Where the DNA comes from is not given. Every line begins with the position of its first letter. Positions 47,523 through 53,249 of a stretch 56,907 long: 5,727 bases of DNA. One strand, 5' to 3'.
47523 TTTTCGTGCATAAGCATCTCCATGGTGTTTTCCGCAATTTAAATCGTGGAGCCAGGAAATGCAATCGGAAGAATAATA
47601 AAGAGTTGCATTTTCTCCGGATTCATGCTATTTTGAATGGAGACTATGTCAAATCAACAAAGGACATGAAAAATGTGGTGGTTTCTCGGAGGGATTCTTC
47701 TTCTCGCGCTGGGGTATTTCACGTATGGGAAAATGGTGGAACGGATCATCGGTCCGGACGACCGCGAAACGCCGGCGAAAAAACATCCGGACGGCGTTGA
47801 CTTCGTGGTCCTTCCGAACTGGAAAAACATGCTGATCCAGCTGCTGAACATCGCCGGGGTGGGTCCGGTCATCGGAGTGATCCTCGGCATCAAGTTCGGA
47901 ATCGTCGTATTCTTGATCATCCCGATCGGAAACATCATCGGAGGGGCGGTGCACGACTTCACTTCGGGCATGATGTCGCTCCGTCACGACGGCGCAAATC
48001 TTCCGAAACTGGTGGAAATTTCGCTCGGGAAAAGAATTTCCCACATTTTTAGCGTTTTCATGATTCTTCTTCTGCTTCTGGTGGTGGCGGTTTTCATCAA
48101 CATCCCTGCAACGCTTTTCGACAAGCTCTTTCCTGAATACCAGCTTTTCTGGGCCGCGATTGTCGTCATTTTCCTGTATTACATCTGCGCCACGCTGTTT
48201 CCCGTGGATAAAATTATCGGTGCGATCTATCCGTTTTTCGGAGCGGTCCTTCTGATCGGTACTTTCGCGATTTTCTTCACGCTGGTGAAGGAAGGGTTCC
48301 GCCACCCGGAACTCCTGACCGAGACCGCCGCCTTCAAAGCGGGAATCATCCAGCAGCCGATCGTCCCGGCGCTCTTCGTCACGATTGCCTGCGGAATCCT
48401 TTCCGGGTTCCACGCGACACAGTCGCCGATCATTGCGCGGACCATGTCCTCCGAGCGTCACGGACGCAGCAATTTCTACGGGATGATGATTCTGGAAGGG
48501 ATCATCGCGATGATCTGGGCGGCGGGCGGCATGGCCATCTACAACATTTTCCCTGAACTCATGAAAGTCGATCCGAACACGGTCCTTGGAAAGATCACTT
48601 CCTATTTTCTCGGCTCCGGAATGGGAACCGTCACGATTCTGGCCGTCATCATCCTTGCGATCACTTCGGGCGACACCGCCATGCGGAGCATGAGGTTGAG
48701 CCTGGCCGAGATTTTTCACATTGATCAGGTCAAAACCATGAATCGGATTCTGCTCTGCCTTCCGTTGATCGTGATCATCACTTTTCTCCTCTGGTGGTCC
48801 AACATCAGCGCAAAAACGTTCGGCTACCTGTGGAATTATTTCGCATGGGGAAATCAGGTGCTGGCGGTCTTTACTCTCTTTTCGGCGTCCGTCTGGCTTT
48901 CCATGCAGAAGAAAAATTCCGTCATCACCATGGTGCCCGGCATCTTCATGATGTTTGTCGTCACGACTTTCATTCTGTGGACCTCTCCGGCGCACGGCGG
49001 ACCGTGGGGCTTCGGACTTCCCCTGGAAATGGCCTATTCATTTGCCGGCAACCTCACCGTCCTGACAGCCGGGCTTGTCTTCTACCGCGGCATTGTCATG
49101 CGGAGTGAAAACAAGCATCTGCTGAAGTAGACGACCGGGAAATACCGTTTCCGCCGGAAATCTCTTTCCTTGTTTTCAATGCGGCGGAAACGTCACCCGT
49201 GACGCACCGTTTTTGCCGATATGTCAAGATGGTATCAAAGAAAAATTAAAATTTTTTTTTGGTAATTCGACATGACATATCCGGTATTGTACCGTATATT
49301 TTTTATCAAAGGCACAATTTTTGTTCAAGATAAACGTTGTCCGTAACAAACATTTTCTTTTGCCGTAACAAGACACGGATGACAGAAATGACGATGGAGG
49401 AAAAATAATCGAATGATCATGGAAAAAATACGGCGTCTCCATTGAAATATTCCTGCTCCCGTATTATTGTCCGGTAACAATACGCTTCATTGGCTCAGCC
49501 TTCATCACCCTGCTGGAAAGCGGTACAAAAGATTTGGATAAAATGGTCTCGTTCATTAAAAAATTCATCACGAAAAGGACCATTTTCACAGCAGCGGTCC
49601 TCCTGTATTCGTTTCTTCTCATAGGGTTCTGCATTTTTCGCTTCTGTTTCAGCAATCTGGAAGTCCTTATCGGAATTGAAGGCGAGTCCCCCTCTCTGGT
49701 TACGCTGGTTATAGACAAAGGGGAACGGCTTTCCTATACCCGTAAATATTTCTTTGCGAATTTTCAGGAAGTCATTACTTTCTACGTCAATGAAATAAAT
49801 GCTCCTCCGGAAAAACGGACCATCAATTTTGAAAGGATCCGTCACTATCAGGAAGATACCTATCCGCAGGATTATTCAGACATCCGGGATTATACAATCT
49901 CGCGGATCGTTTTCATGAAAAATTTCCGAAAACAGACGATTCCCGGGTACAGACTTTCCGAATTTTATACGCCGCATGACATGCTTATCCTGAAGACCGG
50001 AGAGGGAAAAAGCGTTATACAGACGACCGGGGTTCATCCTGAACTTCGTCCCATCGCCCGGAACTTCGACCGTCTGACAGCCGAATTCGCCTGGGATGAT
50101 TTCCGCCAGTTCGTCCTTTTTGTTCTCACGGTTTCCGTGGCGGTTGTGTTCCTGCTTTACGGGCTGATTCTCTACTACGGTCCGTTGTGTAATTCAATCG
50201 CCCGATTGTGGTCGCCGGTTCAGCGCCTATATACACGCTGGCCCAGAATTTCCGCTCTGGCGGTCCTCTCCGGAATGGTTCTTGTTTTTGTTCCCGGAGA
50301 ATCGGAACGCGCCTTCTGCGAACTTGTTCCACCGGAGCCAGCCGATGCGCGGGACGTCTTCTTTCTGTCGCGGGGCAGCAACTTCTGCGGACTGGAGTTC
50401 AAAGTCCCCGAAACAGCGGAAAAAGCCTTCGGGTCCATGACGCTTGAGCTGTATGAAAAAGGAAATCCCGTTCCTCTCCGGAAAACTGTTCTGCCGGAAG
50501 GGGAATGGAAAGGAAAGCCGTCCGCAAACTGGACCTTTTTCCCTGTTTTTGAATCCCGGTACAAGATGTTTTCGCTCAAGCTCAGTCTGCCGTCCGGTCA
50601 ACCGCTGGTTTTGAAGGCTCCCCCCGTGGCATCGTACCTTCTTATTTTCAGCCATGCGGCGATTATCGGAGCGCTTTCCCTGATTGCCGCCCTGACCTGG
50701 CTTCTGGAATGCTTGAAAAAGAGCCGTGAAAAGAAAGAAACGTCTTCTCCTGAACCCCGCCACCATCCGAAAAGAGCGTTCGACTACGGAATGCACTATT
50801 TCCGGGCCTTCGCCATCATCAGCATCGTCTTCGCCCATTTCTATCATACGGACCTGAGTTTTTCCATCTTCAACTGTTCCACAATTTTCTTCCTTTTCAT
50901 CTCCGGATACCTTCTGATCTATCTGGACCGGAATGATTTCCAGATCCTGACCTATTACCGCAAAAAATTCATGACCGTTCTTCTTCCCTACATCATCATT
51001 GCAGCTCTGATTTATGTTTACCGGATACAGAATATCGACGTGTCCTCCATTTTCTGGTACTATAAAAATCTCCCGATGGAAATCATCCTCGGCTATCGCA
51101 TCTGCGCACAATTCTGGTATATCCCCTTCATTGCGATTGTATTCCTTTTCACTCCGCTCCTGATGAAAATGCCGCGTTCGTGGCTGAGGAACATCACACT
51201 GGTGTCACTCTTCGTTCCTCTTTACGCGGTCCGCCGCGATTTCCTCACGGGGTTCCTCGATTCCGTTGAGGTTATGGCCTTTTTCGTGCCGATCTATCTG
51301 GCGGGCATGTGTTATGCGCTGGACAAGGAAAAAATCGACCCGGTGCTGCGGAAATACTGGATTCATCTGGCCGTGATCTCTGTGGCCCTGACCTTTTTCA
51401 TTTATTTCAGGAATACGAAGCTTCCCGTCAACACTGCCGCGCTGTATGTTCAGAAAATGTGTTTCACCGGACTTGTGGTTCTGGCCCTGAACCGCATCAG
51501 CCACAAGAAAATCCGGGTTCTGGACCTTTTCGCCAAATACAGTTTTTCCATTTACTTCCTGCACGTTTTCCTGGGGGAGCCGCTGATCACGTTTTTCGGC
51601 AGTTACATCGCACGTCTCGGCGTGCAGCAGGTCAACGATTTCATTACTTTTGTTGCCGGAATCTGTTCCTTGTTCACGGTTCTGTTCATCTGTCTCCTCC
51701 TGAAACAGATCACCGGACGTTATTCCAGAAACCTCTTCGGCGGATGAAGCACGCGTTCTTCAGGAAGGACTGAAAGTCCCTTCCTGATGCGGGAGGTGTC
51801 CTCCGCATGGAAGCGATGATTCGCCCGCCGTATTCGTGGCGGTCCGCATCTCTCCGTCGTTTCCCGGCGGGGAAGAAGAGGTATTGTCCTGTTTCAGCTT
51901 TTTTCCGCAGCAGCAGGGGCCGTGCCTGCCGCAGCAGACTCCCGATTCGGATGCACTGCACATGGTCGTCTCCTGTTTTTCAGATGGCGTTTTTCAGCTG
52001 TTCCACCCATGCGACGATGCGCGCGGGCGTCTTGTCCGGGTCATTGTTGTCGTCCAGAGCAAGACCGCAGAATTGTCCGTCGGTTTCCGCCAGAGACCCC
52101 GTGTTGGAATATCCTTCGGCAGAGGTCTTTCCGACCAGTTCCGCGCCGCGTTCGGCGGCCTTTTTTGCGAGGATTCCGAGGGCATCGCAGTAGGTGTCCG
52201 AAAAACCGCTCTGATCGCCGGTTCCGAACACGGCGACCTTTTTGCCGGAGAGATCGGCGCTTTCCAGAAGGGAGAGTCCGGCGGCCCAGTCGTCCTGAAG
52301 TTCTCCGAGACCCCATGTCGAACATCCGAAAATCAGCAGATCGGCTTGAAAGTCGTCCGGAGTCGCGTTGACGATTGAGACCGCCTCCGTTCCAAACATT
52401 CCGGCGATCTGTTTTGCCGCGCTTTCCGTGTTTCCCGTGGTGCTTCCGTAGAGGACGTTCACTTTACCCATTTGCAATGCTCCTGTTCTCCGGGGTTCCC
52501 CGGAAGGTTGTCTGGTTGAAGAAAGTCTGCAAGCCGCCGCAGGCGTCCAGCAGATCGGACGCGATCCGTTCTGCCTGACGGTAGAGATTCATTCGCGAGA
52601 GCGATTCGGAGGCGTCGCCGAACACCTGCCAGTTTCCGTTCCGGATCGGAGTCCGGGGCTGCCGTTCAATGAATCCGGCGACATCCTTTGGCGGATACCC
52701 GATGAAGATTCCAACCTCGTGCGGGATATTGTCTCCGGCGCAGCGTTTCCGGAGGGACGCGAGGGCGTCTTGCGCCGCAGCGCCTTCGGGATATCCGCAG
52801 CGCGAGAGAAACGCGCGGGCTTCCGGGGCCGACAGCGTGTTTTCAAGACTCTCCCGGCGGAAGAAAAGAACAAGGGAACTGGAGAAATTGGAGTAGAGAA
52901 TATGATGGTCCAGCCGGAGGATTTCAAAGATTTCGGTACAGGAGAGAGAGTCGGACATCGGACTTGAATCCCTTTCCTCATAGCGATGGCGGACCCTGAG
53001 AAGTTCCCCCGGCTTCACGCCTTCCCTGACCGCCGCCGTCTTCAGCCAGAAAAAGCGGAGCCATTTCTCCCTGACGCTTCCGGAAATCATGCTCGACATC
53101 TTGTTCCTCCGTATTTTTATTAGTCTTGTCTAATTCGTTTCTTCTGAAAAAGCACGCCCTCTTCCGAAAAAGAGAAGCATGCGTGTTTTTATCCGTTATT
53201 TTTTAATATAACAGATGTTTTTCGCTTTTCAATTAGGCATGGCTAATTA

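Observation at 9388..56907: One gene-order rule used four times: local regulator, then an HX9DG prepilin-like gene, then a giant exported glycan enzyme (a pseudopilin-centred PUL-like module)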

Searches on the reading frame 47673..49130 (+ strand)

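Call 8: search_protein_families(library=pfam, proteins=[window:47673-49130:+], max_evalue=0.001)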
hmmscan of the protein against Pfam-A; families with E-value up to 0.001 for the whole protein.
window:47673-49130:+ (485 aa): 1 family
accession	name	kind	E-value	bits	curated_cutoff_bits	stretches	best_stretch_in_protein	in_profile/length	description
PF02554.20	CstA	-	9.9e-47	160.3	27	3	2-151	4-156/560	Carbon starvation protein CstA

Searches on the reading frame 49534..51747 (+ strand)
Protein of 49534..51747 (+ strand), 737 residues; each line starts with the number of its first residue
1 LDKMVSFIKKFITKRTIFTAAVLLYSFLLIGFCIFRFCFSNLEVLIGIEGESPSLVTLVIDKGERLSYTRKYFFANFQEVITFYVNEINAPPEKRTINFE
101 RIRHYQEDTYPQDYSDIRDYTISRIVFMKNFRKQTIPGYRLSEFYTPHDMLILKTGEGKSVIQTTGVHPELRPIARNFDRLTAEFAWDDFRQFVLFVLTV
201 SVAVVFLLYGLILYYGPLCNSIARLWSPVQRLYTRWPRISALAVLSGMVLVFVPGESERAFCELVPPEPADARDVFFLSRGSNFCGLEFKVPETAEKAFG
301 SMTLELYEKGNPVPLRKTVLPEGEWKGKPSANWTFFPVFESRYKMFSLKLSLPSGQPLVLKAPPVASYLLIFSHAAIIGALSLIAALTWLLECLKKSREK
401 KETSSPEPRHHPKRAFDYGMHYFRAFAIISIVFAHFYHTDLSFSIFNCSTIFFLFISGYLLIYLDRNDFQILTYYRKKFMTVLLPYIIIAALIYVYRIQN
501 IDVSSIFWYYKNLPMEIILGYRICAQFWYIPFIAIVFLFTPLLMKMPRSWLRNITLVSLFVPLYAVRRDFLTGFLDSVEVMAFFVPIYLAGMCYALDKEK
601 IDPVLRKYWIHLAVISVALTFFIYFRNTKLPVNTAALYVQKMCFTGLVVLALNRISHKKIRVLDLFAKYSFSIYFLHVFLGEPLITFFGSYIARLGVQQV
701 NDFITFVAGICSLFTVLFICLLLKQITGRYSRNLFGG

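Call 8: search_protein_families(library=pfam, proteins=[window:49534-51747:+], max_evalue=0.001)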
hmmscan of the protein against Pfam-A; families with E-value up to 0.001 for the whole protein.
window:49534-51747:+ (737 aa): 1 family
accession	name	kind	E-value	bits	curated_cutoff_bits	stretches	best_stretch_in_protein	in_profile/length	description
PF01757.29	Acyl_transf_3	-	4.2e-23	82.3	31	1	418-722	2-323/326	Acyltransferase domain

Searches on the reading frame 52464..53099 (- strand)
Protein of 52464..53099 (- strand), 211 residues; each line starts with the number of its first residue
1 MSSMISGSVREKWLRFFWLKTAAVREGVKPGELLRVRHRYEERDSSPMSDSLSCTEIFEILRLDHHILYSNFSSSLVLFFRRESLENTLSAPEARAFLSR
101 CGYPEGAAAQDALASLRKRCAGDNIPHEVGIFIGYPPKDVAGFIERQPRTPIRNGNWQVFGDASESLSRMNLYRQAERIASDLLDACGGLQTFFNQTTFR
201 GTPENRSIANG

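Call 8: search_protein_families(library=pfam, proteins=[window:52464-53099:-], max_evalue=0.001)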
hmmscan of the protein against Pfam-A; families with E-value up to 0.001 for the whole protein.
window:52464-53099:- (211 aa): 1 family
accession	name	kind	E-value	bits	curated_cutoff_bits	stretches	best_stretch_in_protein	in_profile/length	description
PF12672.12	DUF3793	-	4.7e-33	114.9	25.1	1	20-185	4-158/167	Protein of unknown function (DUF3793)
